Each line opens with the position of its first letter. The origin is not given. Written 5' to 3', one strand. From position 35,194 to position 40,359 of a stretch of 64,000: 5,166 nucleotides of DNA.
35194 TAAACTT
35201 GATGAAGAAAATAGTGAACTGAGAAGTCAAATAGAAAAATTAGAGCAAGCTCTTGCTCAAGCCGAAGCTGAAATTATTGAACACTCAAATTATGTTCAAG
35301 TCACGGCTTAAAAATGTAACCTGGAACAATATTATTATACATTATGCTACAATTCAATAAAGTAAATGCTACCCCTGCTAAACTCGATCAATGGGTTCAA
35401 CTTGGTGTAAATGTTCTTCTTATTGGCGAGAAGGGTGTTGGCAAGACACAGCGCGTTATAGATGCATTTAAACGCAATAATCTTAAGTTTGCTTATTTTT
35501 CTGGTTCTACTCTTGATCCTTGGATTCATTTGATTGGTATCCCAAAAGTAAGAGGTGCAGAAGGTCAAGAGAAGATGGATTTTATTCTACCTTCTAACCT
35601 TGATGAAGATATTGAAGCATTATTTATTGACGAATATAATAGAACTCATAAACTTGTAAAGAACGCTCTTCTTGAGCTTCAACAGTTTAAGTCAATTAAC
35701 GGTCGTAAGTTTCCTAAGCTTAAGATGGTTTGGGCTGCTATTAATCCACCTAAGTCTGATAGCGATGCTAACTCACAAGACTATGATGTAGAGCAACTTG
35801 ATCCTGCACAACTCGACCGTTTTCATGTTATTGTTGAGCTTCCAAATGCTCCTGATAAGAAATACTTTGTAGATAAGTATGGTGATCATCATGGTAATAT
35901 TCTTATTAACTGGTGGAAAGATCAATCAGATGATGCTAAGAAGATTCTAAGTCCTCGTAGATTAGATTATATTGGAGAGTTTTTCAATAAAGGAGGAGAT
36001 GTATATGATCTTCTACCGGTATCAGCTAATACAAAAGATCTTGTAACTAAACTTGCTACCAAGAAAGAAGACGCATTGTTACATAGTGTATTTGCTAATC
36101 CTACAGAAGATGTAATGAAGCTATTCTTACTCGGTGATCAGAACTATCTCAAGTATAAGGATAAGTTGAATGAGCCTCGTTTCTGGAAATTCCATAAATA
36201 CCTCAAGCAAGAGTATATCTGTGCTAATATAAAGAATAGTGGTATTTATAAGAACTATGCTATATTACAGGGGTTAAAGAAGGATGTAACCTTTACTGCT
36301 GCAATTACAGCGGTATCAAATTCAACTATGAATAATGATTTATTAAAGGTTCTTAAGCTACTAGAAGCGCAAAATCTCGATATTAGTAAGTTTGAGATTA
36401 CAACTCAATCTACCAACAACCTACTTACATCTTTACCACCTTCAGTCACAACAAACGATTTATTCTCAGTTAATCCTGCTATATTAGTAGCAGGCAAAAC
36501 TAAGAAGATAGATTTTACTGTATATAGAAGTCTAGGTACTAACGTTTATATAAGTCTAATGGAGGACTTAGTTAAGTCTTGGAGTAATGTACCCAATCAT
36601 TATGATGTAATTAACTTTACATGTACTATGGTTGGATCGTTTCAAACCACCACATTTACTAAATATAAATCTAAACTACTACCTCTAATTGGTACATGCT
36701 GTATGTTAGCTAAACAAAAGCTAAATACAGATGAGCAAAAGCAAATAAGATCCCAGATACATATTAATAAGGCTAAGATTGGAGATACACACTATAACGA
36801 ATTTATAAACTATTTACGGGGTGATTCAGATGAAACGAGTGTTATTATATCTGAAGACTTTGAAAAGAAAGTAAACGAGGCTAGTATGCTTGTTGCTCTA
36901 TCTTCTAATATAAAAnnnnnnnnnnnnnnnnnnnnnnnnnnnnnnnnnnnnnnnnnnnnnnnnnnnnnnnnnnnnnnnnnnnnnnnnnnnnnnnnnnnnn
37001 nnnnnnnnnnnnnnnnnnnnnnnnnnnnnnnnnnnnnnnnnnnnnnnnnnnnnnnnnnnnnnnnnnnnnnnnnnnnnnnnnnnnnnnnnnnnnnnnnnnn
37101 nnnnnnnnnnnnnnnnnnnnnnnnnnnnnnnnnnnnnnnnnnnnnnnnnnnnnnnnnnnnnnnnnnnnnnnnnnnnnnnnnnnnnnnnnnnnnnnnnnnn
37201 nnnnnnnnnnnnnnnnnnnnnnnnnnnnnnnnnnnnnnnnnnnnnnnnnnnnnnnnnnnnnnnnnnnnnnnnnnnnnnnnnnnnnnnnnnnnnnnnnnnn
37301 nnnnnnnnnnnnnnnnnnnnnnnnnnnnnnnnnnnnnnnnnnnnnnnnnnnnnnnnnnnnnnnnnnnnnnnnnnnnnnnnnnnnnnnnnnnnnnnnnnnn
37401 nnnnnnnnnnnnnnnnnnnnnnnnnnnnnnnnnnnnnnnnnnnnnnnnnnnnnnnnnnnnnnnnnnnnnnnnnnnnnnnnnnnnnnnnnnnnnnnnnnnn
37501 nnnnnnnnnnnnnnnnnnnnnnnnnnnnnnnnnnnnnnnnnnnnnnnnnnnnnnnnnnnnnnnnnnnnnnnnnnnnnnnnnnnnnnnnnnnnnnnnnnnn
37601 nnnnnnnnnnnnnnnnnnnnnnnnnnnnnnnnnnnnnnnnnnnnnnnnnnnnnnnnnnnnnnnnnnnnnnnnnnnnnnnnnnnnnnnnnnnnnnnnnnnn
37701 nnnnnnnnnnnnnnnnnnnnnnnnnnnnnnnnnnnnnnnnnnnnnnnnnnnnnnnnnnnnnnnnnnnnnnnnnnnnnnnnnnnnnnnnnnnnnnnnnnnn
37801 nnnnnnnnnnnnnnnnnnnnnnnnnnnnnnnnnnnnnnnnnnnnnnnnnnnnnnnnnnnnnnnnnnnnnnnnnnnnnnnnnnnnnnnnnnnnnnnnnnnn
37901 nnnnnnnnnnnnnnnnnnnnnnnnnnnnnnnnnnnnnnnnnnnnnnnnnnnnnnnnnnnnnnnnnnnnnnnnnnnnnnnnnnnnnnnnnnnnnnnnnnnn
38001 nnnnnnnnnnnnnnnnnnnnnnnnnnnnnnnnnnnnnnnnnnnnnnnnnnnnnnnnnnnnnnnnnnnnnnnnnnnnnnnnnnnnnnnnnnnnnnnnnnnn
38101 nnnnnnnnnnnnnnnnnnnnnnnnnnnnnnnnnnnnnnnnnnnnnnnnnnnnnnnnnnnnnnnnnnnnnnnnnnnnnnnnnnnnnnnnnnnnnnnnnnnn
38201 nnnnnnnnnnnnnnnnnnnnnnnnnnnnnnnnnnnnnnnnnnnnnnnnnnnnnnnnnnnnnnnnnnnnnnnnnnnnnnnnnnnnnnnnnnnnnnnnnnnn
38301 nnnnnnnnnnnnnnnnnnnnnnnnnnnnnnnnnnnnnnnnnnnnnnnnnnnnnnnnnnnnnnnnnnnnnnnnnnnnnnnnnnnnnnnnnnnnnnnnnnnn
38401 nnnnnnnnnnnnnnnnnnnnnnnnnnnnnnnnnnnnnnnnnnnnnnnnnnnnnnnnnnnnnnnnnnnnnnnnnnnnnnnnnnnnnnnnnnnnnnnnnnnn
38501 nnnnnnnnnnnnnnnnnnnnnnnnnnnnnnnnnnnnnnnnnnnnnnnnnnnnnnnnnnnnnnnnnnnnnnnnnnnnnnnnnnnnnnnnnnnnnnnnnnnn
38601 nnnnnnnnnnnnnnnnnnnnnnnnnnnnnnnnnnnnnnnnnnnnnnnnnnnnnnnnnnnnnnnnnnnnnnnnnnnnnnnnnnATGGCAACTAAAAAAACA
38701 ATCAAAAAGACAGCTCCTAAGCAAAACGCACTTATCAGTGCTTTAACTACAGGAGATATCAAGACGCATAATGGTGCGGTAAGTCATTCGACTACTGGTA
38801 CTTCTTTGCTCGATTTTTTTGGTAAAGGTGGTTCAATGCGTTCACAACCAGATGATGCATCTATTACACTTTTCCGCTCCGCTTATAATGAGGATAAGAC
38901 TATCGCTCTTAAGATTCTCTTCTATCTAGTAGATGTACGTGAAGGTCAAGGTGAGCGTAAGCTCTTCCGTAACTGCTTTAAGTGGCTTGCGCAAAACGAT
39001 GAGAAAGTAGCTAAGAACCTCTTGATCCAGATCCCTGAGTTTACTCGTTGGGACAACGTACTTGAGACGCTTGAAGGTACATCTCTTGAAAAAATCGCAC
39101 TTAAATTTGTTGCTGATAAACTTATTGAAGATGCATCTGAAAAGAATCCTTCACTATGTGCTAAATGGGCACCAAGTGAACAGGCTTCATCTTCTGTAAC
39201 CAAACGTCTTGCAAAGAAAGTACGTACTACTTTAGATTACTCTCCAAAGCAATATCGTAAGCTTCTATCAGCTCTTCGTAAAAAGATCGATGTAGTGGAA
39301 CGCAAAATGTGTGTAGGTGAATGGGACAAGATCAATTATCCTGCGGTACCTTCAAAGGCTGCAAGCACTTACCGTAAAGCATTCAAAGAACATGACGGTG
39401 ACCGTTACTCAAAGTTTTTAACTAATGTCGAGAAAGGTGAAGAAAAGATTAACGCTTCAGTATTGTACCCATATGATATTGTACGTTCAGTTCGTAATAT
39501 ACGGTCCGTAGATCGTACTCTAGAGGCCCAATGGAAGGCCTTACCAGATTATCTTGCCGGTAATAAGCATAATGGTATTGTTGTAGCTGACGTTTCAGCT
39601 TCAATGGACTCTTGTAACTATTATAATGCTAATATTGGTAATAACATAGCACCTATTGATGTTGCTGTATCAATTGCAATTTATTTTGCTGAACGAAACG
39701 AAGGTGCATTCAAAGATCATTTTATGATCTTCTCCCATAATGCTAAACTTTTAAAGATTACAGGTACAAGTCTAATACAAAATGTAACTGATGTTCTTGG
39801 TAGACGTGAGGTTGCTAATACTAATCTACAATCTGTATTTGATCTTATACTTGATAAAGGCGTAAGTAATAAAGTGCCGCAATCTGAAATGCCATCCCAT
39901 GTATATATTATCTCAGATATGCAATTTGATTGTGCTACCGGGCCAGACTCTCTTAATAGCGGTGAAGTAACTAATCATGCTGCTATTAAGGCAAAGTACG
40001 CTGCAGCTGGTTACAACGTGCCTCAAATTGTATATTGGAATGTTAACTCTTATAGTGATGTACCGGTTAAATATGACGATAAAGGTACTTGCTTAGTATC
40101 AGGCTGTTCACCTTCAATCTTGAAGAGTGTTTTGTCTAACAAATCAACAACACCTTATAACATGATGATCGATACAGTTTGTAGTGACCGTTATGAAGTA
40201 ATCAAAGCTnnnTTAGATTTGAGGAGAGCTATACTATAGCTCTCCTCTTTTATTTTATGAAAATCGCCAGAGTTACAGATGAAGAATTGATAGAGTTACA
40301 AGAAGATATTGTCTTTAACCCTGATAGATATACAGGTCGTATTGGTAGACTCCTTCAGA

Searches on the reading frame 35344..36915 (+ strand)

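Call 11: search_protein_families(library=phrogs, proteins=[window:35344-36915:+], max_evalue=0.00001)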
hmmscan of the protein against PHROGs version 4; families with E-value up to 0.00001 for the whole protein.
window:35344-36915:+ (524 aa): 1 family
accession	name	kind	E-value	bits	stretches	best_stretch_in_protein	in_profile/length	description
phrog_1297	-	other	1.6e-12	48.1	1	14-160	18-163/356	ATPase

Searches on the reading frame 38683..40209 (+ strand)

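Call 11: search_protein_families(library=phrogs, proteins=[window:38683-40209:+], max_evalue=0.00001)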
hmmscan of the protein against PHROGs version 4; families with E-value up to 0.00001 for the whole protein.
window:38683-40209:+ (509 aa): 2 families
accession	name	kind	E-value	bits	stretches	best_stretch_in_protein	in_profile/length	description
phrog_850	-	DNA, RNA and nucleotide metabolism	3.2e-139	465.8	1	22-505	13-475/476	RNA-binding protein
phrog_12912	-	unknown function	1e-07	33.1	1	60-235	21-181/211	-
